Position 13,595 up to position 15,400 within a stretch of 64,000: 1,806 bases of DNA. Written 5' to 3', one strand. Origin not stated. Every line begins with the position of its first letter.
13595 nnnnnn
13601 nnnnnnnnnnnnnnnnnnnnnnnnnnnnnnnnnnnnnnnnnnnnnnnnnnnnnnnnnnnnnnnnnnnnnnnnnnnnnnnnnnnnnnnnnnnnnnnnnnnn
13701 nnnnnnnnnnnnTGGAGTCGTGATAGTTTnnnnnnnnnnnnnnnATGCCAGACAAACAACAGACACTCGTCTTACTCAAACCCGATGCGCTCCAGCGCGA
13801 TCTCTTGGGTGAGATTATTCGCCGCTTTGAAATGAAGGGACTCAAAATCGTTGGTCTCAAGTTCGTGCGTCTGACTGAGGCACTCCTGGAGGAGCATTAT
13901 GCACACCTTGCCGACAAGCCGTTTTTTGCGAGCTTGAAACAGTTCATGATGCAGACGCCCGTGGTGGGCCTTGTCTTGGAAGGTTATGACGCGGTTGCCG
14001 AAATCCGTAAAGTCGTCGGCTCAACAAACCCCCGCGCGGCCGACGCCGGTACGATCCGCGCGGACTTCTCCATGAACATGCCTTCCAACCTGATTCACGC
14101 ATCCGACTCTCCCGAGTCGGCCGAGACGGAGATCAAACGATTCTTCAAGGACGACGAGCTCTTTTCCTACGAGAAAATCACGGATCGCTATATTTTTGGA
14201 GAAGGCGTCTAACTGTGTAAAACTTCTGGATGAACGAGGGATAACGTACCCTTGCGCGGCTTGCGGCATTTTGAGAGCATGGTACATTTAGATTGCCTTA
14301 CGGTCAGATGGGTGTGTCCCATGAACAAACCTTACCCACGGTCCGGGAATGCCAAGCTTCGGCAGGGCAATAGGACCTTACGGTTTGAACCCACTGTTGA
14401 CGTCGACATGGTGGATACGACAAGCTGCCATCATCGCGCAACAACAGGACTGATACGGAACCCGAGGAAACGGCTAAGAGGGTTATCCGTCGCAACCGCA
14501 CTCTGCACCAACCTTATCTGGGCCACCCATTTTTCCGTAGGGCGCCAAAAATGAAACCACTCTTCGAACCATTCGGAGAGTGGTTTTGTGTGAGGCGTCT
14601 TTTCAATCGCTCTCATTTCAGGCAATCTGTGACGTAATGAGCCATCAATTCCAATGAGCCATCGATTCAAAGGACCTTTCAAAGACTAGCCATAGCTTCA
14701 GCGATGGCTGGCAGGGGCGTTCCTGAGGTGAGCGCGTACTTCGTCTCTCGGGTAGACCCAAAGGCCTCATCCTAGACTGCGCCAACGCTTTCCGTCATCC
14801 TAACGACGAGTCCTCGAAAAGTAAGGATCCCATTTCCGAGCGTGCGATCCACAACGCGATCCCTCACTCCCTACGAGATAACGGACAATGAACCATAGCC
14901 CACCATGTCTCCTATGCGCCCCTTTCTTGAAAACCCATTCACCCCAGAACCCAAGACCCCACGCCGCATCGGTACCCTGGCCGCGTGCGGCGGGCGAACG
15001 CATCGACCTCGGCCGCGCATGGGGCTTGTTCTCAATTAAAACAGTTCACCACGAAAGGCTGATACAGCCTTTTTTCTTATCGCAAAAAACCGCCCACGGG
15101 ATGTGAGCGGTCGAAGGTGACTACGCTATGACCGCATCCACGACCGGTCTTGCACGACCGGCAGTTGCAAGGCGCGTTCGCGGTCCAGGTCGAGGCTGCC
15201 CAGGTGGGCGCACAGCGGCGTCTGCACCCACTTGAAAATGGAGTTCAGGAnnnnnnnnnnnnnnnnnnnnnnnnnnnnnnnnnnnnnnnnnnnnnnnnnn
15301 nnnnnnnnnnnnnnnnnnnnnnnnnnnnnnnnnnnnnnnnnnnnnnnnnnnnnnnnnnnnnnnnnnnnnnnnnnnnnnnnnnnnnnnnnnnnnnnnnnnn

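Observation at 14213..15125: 0.9-kb gene-free stretch between ndk and nadE with two terminator-ended segments: candidate structured ncRNA(s)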

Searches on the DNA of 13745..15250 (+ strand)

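Call 4: search_rna_families(source=window, start=14100, end=15250, threshold=evalue, max_evalue=10, show_alignments=3)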
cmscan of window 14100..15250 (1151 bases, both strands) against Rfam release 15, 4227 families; matches with E-value up to 10: 2.
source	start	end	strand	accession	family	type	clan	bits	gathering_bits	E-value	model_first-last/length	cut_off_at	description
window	15083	15176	-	RF02631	Hrs13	Gene; sRNA;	-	17.3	52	0.23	1-82/82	no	Hfq-regulated sRNA 13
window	14310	14336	+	RF01792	eiav_FSE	Cis-reg; frameshift_element;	-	14.4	40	1.9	1-35/35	no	ribosomal frameshift site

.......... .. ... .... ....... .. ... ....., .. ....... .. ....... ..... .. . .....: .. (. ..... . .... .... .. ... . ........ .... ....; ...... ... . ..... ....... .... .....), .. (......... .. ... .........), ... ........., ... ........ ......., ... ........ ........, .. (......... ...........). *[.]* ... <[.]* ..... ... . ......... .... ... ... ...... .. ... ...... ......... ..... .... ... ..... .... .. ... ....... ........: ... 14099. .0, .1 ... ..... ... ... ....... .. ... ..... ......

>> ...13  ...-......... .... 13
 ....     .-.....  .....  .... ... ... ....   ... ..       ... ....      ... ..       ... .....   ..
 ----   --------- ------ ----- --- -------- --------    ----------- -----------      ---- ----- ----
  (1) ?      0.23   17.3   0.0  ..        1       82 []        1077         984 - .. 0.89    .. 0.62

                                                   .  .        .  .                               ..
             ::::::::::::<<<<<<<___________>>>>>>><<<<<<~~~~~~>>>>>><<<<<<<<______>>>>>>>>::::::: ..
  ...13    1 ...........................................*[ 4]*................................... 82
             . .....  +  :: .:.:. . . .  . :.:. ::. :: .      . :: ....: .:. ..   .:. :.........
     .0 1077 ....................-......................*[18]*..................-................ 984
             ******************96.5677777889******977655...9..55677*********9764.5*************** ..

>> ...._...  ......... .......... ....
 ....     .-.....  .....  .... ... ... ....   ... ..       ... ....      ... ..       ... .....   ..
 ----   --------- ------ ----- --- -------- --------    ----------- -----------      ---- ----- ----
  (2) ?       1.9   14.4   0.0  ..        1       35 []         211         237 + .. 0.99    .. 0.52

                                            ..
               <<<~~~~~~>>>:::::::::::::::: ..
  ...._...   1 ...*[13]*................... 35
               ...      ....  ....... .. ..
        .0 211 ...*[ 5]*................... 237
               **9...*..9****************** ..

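Call 27: search_rna_families(source=window, start=14285, end=14600, threshold=evalue, max_evalue=10, show_alignments=4)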
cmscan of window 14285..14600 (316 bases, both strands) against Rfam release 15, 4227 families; matches with E-value up to 10: 4.
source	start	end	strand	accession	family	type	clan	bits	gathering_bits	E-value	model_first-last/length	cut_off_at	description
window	14550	14593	+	RF03223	mir-2209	Gene; miRNA;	-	16.8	70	0.78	1-63/63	no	mir-2209 microRNA precursor family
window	14310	14336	+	RF01792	eiav_FSE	Cis-reg; frameshift_element;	-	14.4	40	0.52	1-35/35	no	ribosomal frameshift site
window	14543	14598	+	RF01298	snoU25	Gene; snRNA; snoRNA; CD-box;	-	13.8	50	4.7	1-69/69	no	Small nucleolar RNA U25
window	14548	14595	+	RF03680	mir-9465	Gene; miRNA;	-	12.6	63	9.6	1-74/74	no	mir-9465 microRNA precursor family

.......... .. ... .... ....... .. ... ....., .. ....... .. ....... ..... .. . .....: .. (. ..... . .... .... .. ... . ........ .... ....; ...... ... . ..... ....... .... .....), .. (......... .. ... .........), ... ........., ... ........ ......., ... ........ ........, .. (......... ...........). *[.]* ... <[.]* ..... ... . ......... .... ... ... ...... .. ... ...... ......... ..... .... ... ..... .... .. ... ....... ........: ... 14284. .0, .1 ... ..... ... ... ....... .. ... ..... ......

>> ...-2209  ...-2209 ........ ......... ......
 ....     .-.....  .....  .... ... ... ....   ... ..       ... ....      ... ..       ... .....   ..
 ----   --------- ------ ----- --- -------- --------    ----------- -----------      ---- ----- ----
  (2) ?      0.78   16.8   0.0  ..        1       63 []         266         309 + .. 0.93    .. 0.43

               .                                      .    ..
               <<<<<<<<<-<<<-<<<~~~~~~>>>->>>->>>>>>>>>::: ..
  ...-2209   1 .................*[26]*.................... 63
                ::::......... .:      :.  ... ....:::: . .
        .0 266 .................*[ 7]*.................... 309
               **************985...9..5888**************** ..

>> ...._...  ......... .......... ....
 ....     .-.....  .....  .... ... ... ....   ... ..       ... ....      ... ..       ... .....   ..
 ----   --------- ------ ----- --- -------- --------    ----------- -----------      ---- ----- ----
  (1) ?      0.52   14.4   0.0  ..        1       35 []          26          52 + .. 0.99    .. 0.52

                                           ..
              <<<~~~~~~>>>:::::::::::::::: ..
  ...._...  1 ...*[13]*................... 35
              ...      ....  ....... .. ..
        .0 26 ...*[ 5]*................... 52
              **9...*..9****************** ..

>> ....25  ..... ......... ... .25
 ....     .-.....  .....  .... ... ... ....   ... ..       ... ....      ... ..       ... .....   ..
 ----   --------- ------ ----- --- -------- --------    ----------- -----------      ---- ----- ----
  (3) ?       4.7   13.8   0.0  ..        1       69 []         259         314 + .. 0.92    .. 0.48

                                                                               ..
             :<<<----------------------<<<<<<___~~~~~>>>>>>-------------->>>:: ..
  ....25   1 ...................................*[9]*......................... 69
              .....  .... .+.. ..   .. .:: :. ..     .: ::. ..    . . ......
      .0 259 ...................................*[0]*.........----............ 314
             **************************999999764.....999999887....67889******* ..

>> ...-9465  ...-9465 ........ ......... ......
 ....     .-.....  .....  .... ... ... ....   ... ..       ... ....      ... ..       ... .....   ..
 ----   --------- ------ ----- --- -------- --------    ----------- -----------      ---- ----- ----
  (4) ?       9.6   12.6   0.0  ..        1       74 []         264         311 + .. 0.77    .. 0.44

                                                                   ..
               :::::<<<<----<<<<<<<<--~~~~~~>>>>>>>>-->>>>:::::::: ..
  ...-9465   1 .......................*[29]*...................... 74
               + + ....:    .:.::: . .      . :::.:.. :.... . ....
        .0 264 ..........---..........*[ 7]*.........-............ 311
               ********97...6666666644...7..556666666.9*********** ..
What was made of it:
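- On 6S RNA: No hit at E <= 10 for the window RNA (call 27).
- There is no RNase P hit at E <= 10 in 316 nt, roughly 12 bits or more (call 27).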

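Call 36: build_rna_model(alignment_id=A3, structure=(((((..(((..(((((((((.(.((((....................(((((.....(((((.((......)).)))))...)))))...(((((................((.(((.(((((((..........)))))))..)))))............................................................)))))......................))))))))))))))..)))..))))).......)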
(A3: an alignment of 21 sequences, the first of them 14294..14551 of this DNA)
Model R1 built from alignment A3 (21 sequences, 270 columns); structure: as given.
model positions 255; base pairs 51; branch points 1; effective number of sequences 4.2; information 0.59 bits per position. Calibrated on 0.2 Mb of random sequence (short: E-values are rough).
structure used (alignment columns):
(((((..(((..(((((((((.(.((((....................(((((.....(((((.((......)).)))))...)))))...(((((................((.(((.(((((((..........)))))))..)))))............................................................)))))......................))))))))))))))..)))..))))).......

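Call 37: search_with_rna_model(model_id=R1, sources=[window, L001, L002, L003, L004, L005, L006, L007, L008, L009, L010, L011, L012, L013, L014, L015, L016, L017, L018, L019, L020, L021, L022, L023, L024, L025, L026, L027, L028, L029, L030, L031, L032, L033, L034, L035, L036, L037, L038, L039, L040, L041, L042, L043, L044, L045, L046, L047, L048, L049, L050, L051, L052, L053, L054, L055, L056, L057, L058, L061, L062, L063, L064, L073, L077, L079], max_evalue=1)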
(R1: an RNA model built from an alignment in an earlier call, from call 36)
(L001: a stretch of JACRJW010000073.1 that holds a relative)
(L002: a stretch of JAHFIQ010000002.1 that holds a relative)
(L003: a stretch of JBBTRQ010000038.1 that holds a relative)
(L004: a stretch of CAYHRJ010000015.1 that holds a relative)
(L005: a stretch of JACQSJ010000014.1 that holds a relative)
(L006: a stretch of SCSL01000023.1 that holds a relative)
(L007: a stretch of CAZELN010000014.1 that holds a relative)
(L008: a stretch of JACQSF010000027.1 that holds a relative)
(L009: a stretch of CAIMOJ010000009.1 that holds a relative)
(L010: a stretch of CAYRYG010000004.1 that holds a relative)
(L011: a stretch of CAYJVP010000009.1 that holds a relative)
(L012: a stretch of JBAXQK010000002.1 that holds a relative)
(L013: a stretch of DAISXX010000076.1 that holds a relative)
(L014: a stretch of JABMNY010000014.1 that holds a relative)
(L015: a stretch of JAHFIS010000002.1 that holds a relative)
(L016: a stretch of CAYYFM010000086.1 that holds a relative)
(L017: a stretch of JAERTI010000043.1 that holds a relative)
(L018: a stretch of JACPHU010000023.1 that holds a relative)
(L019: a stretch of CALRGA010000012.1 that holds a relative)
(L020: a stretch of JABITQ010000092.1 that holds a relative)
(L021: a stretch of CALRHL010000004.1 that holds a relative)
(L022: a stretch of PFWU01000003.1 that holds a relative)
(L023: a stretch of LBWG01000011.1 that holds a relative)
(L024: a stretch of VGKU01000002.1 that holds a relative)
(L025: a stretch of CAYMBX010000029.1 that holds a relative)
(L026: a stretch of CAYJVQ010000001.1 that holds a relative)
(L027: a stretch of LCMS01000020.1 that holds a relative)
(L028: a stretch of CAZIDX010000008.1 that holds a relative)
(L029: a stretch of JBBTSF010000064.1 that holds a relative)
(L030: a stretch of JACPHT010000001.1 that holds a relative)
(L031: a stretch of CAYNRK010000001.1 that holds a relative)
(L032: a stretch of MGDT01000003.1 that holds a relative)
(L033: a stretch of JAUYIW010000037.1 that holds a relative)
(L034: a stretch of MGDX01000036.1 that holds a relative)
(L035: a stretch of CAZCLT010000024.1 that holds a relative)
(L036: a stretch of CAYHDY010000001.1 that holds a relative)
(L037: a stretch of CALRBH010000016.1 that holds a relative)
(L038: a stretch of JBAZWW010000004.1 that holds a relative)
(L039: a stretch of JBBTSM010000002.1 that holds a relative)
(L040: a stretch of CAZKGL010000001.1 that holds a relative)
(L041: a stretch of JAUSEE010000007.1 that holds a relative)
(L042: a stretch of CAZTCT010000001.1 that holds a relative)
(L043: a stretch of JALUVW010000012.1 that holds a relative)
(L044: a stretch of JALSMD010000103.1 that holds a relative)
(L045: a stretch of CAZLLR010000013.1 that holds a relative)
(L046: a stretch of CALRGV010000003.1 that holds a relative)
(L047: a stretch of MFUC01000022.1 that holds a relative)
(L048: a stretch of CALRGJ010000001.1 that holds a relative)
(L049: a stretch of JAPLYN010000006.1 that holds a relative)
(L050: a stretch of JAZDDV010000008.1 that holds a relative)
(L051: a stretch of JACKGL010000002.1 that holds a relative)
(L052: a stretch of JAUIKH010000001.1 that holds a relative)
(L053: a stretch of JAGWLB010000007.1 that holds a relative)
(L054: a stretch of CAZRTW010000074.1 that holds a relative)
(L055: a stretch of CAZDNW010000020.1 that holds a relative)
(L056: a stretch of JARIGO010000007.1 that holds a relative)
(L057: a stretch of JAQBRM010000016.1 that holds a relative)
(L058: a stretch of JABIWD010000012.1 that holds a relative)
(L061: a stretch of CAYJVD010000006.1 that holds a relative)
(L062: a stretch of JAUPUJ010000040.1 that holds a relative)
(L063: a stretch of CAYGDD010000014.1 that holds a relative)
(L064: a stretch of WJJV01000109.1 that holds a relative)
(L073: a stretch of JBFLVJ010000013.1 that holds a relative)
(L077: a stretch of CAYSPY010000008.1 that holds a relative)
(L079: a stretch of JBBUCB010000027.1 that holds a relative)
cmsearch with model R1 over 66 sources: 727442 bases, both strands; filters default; matches with E-value up to 1: 28.
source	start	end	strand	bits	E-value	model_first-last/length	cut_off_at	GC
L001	9166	9424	+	253.7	4.8e-69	1-255/255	no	0.54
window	14294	14551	+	241.8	1e-65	1-255/255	no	0.55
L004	7089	7351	+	241.8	1e-65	1-255/255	no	0.52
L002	10442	10695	+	238.8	6.7e-65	1-255/255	no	0.54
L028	9170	9425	+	237.1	2.1e-64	1-255/255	no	0.55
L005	5434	5686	+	210.7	5e-57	1-255/255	no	0.58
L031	12117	12371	+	200.9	2.7e-54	1-255/255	no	0.46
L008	6573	6825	+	198.6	1.2e-53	1-255/255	no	0.56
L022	10588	10831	+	190.8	1.9e-51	1-255/255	no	0.51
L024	7983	8230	+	177.6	8.9e-48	1-255/255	no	0.58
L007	9761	10006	+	170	1.2e-45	1-255/255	no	0.54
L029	11517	11766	+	153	6.9e-41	1-255/255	no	0.47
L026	8648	8873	+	132.5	3.6e-35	1-255/255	no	0.49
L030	9741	9952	+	119.8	1.3e-31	1-255/255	no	0.45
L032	7807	7980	+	76.1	2.1e-19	1-255/255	no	0.57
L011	9031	9187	+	43.7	2.4e-10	48-216/255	no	0.58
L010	9608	9640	+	27.6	7.8e-06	111-143/255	no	0.61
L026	8641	8866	-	23.3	0.00012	1-255/255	no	0.47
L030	9734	9945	-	20.4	0.00079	1-255/255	no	0.45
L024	7976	8223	-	19.7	0.0012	1-255/255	no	0.58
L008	6566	6818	-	18.4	0.003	1-255/255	no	0.55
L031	12110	12364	-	18.3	0.003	1-255/255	no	0.45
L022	10581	10824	-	16.8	0.0083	1-255/255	no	0.5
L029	11510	11759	-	13.9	0.052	1-255/255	no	0.46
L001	9159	9417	-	11.9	0.19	1-255/255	no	0.53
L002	10435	10688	-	11.1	0.32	1-255/255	no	0.53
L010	9669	9693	+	11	0.35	1-255/255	no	0.76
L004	7082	7150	-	9.7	0.78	1-255/255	no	0.45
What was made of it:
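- Tried and rejected: The covariance model R1 found no further members in other CPR loci (call 37).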

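Call 45: search_with_rna_model(model_id=R1, sources=[window, L001, L002, L004, L005, L007, L008, L022, L024, L026, L028, L029, L030, L031, L032, L160, L180, L085, L111, L100, L112], max_evalue=1e-12, make_alignment=true)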
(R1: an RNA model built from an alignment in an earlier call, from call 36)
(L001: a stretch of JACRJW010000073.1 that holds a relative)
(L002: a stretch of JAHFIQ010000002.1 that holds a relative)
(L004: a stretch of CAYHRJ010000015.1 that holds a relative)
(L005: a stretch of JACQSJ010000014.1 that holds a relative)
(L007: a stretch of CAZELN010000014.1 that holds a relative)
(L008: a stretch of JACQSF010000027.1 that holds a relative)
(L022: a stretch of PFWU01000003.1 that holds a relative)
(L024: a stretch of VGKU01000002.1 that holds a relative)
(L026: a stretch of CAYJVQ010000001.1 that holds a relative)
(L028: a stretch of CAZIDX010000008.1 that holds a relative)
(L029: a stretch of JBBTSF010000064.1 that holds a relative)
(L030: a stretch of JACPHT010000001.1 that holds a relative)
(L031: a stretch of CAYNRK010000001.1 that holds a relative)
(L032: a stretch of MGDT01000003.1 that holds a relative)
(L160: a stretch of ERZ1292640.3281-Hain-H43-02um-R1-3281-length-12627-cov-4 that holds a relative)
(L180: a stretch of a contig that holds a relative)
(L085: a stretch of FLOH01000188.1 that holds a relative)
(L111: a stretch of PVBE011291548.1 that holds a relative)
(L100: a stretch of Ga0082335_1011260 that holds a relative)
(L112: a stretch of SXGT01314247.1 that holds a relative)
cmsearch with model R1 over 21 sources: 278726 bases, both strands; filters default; matches with E-value up to 1e-12: 21.
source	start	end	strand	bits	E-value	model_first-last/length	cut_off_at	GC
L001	9166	9424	+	253.7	1.9e-69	1-255/255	no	0.54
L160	6921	7183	+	242.5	2.4e-66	1-255/255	no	0.52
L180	3383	3645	+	242.4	2.6e-66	1-255/255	no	0.52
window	14294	14551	+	241.8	3.9e-66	1-255/255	no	0.55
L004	7089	7351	+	241.8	3.9e-66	1-255/255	no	0.52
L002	10442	10695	+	238.8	2.6e-65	1-255/255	no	0.54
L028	9170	9425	+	237.1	8.1e-65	1-255/255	no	0.55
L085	806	1061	-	235.2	2.7e-64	1-255/255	no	0.52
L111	3190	3444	-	232.1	2e-63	1-255/255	no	0.51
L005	5434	5686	+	210.7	1.9e-57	1-255/255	no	0.58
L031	12117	12371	+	200.9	1.1e-54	1-255/255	no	0.46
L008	6573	6825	+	198.6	4.5e-54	1-255/255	no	0.56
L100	1880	2131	+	197.6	8.9e-54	1-255/255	no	0.58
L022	10588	10831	+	190.8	7.2e-52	1-255/255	no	0.51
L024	7983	8230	+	177.6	3.4e-48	1-255/255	no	0.58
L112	3214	3460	+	175.5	1.4e-47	1-255/255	no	0.55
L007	9761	10006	+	170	4.6e-46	1-255/255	no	0.54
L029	11517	11766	+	153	2.7e-41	1-255/255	no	0.47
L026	8648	8873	+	132.5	1.4e-35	1-255/255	no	0.49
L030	9741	9952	+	119.8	5e-32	1-255/255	no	0.45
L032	7807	7980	+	76.1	8.2e-20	1-255/255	no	0.57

Alignment A4: 21 matches aligned to the model, 274 columns, each read 5' to 3' on its own strand. Consensus structure (alignment columns), stored with it:
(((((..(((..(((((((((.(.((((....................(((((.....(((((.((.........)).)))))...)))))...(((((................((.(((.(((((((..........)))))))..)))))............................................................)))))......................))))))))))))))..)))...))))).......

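Call 49: search_rna_families(sources=[L085, L111, L180], threshold=evalue, max_evalue=5)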
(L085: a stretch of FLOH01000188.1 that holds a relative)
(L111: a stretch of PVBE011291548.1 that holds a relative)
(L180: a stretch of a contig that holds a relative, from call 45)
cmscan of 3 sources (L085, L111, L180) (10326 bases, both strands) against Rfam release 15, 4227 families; matches with E-value up to 5: 2.
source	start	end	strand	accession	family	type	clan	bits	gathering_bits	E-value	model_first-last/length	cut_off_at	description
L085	779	847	-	RF00106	RNAI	Gene; antisense;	-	22.5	47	1.2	1-102/102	no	RNAI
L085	1911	1934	-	RF00979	mir-553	Gene; miRNA;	-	21.1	82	4.1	20-43/62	no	mir-553 microRNA precursor family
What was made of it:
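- On RNase P RNA (bacterial type A/B): No hit at E <= 10 on 1151 nt or on 316 nt (calls 4, 27), nor at E <= 5 on three more homologous loci (call 49).
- On SRP (4.5S) RNA: No SRP hit (calls 27, 49).
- There are no Rfam tmRNA or SRP hits (calls 27, 49).
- Tried and rejected: It was rejected: no 5S model matched in the Rfam scans (calls 27, 49), and by my reading the loop C and loop E motifs are absent.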
